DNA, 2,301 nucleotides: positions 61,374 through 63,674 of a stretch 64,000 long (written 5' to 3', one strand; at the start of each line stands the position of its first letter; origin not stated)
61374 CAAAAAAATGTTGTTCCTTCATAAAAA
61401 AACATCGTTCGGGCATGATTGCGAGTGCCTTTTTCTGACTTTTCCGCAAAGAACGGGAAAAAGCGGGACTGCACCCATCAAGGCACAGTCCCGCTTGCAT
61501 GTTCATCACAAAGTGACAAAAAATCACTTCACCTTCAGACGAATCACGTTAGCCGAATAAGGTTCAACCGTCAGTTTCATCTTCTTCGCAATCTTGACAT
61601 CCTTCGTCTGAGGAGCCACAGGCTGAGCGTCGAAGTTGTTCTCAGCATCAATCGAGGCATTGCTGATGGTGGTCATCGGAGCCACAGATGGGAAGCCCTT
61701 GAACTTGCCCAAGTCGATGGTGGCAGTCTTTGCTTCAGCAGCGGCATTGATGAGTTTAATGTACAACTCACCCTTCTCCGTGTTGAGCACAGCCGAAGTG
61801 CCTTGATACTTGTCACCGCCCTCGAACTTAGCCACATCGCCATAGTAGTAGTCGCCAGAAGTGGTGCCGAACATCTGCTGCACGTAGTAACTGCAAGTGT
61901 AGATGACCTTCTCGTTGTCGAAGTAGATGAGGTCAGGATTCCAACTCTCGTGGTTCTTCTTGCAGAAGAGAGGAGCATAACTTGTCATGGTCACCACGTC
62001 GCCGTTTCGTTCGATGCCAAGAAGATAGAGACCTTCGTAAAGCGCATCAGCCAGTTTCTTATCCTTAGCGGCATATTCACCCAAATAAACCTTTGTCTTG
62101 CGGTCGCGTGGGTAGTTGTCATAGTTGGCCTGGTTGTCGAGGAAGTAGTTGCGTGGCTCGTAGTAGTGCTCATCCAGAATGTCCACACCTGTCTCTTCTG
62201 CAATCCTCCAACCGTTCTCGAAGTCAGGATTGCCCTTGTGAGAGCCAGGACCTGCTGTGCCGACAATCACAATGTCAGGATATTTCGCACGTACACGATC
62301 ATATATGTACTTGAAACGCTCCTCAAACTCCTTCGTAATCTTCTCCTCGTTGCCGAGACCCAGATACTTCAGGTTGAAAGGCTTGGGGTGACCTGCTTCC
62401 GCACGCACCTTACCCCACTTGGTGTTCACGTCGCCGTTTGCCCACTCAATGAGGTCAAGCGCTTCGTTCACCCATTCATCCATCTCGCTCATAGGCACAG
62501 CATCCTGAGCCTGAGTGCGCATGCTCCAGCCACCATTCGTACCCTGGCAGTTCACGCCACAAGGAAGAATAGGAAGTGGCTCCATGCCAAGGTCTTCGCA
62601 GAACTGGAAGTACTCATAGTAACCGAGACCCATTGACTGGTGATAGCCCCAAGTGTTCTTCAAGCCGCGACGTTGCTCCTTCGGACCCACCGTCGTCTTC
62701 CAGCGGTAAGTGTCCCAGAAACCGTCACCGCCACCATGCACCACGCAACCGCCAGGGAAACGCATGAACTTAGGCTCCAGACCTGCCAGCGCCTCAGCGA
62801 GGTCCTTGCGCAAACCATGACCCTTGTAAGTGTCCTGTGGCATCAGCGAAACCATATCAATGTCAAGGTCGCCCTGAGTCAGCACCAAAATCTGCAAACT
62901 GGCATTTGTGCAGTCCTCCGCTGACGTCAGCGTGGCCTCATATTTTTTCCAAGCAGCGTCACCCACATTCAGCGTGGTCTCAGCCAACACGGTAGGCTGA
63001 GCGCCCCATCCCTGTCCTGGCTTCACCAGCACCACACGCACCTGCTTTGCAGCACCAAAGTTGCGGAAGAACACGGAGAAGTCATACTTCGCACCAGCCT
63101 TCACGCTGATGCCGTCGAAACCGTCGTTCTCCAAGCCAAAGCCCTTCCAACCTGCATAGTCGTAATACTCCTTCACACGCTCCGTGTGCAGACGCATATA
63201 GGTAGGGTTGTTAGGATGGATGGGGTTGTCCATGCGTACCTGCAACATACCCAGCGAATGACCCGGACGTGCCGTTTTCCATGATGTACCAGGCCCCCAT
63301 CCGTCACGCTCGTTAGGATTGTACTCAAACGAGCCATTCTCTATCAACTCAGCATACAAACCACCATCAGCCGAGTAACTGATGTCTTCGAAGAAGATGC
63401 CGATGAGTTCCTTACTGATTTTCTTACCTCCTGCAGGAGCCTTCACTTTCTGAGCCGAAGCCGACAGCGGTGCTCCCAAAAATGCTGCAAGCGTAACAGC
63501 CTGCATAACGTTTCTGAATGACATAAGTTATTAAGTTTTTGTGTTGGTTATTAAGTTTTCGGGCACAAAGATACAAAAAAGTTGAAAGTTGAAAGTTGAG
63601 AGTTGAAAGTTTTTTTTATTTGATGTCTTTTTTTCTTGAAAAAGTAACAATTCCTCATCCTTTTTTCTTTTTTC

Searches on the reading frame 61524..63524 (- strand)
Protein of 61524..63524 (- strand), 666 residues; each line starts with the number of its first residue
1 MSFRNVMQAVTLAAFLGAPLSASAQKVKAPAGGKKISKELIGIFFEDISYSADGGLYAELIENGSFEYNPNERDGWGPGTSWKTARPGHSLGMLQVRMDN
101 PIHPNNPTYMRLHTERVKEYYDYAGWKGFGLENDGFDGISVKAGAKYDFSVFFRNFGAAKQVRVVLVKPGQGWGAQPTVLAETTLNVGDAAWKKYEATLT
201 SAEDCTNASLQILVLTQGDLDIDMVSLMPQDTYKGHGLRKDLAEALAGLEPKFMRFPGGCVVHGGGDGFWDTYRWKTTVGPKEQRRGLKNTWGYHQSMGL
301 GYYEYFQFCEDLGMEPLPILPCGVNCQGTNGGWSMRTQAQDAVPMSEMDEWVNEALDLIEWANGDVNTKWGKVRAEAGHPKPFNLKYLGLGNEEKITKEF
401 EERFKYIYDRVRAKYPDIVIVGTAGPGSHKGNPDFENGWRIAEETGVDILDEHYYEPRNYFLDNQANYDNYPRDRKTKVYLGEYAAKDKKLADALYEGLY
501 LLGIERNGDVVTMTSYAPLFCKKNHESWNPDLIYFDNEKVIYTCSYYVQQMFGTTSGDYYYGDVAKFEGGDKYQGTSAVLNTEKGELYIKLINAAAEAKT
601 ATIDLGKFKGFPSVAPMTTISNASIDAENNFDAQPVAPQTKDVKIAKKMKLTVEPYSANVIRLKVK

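Call 16: find_encoding_contigs(protein=window:61524-63524:-, flank=3000, max_places=10)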
Protein window:61524-63524:- (666 aa): 24 contigs read that carry it; 9 places shown.
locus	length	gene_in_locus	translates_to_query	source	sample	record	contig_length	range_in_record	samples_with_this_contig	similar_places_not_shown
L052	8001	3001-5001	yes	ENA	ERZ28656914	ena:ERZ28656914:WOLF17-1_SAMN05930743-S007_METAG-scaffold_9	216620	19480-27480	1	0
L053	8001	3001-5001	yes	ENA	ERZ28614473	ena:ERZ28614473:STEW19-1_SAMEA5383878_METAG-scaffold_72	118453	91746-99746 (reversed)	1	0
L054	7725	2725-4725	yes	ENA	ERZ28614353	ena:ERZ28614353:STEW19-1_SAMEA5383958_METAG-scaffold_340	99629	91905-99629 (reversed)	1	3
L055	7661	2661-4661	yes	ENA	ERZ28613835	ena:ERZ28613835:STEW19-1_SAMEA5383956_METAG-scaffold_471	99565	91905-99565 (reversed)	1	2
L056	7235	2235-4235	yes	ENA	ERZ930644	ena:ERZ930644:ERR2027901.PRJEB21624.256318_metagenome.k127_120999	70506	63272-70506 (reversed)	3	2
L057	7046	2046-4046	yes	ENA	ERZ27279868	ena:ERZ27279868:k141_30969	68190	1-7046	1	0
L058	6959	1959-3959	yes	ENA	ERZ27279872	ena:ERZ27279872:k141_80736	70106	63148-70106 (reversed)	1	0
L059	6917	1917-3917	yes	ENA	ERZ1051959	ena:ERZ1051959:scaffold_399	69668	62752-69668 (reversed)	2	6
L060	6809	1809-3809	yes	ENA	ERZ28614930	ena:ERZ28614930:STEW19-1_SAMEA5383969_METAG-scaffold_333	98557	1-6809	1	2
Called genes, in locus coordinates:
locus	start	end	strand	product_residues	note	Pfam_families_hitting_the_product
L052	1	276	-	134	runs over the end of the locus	-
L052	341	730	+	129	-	PF01764:Lipase_3 (weak), PF26363:Phospholipase-like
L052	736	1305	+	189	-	-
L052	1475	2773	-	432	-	PF00579:tRNA-synt_1b, PF22421:SYY_C-terminal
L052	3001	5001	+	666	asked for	PF22848:ASD1_dom, PF06964:Alpha-L-AF_C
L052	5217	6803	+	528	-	PF02743:dCache_1, PF22673:MCP-like_PDC_1, PF00672:HAMP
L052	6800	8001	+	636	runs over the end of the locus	PF02743:dCache_1, PF22673:MCP-like_PDC_1, PF00672:HAMP (weak), PF00512:HisKA, PF02518:HATPase_c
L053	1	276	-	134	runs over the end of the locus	-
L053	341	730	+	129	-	PF01764:Lipase_3 (weak), PF26363:Phospholipase-like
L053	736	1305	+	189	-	-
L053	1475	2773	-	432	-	PF00579:tRNA-synt_1b, PF22421:SYY_C-terminal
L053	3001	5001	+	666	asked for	PF22848:ASD1_dom, PF06964:Alpha-L-AF_C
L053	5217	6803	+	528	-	PF02743:dCache_1, PF22673:MCP-like_PDC_1, PF00672:HAMP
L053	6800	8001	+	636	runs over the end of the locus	PF02743:dCache_1, PF22673:MCP-like_PDC_1, PF00672:HAMP (weak), PF00512:HisKA, PF02518:HATPase_c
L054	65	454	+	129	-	PF01764:Lipase_3 (weak), PF26363:Phospholipase-like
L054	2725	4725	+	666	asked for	PF22848:ASD1_dom, PF06964:Alpha-L-AF_C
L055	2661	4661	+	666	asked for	PF22848:ASD1_dom, PF06964:Alpha-L-AF_C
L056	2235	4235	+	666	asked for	PF22848:ASD1_dom, PF06964:Alpha-L-AF_C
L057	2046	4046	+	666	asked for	PF22848:ASD1_dom, PF06964:Alpha-L-AF_C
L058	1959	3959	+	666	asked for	PF22848:ASD1_dom, PF06964:Alpha-L-AF_C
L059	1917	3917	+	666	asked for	PF22848:ASD1_dom, PF06964:Alpha-L-AF_C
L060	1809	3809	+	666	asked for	PF22848:ASD1_dom, PF06964:Alpha-L-AF_C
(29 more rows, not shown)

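Call 43: find_homologous_proteins(query=window:61524-63524:-, max_evalue=1e-100)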
Query window:61524-63524:- (666 aa): 7997 proteins with E <= 1e-100 among 8000 candidates; the best 120 are listed.
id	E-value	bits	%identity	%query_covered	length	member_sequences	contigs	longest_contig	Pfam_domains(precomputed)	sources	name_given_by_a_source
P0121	0.0e+0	1566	100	100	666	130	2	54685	PF06964.19,PF22848.3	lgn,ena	-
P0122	0.0e+0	1530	96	100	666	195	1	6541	PF06964.19,PF22848.3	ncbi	-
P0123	0.0e+0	1407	90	97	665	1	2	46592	PF06964.19,PF22848.3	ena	-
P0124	0.0e+0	1399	88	100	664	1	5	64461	PF06964.19,PF22848.3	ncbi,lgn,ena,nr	ncbi:MAG: alpha-N-arabinofuranosidase [Bacteroidaceae bacterium]|nr:alpha-N-arabinofuranosidase [Bac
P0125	0.0e+0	1394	88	100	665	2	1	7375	PF06964.19,PF22848.3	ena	-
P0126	0.0e+0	1389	88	100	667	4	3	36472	PF06964.19,PF22848.3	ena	-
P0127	0.0e+0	1386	88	100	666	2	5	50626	PF06964.19,PF22848.3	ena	-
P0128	0.0e+0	1380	87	100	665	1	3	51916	PF06964.19,PF22848.3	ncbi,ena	-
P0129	0.0e+0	1379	88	97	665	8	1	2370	PF06964.19,PF22848.3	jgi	jgi:alpha-L-arabinofuranosidase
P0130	0.0e+0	1378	87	100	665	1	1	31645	PF06964.19,PF22848.3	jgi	jgi:alpha-L-arabinofuranosidase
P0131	0.0e+0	1378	87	100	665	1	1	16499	PF06964.19,PF22848.3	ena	-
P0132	0.0e+0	1377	87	100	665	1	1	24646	PF06964.19,PF22848.3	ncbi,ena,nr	ncbi:MAG: alpha-N-arabinofuranosidase [Bacteroidaceae bacterium]|nr:alpha-N-arabinofuranosidase [Bac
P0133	0.0e+0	1377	87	100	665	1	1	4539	PF06964.19,PF22848.3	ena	-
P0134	0.0e+0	1373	87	100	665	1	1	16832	PF06964.19,PF22848.3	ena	-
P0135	0.0e+0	1372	86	100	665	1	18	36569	PF06964.19,PF22848.3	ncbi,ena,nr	ncbi:MAG: alpha-N-arabinofuranosidase [Bacteroidaceae bacterium]|nr:alpha-N-arabinofuranosidase [Bac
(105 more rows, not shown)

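Call 44: find_encoding_contigs(protein=P0124, flank=2000, max_places=5)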
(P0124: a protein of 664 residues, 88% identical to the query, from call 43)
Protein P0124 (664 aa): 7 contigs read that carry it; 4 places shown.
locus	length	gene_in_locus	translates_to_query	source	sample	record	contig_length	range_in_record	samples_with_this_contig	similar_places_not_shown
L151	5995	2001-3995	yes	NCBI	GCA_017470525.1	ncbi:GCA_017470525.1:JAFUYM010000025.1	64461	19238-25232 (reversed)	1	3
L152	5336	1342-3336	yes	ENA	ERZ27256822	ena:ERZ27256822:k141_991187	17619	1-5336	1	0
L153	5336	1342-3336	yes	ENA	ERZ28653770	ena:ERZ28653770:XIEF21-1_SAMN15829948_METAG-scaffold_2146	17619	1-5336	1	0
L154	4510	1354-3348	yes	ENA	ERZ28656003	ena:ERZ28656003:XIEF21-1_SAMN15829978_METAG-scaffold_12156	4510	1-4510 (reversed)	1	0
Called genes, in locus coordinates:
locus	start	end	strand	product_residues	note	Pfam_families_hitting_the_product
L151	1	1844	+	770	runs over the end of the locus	PF05426:Alginate_lyase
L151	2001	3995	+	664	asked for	PF22848:ASD1_dom, PF06964:Alpha-L-AF_C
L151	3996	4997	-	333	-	PF14491:DUF4435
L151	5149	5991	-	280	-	PF02463:SMC_N, PF00005:ABC_tran (weak), PF13304:AAA_21, PF13175:AAA_15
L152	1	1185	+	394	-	?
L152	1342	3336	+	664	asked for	PF22848:ASD1_dom, PF06964:Alpha-L-AF_C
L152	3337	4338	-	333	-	PF14491:DUF4435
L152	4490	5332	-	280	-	PF02463:SMC_N, PF00005:ABC_tran (weak), PF13304:AAA_21, PF13175:AAA_15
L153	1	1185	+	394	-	?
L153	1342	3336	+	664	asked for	PF22848:ASD1_dom, PF06964:Alpha-L-AF_C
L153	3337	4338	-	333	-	PF14491:DUF4435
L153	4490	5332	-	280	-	PF02463:SMC_N, PF00005:ABC_tran (weak), PF13304:AAA_21, PF13175:AAA_15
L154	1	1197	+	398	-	?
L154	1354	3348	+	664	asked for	PF22848:ASD1_dom, PF06964:Alpha-L-AF_C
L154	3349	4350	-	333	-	PF14491:DUF4435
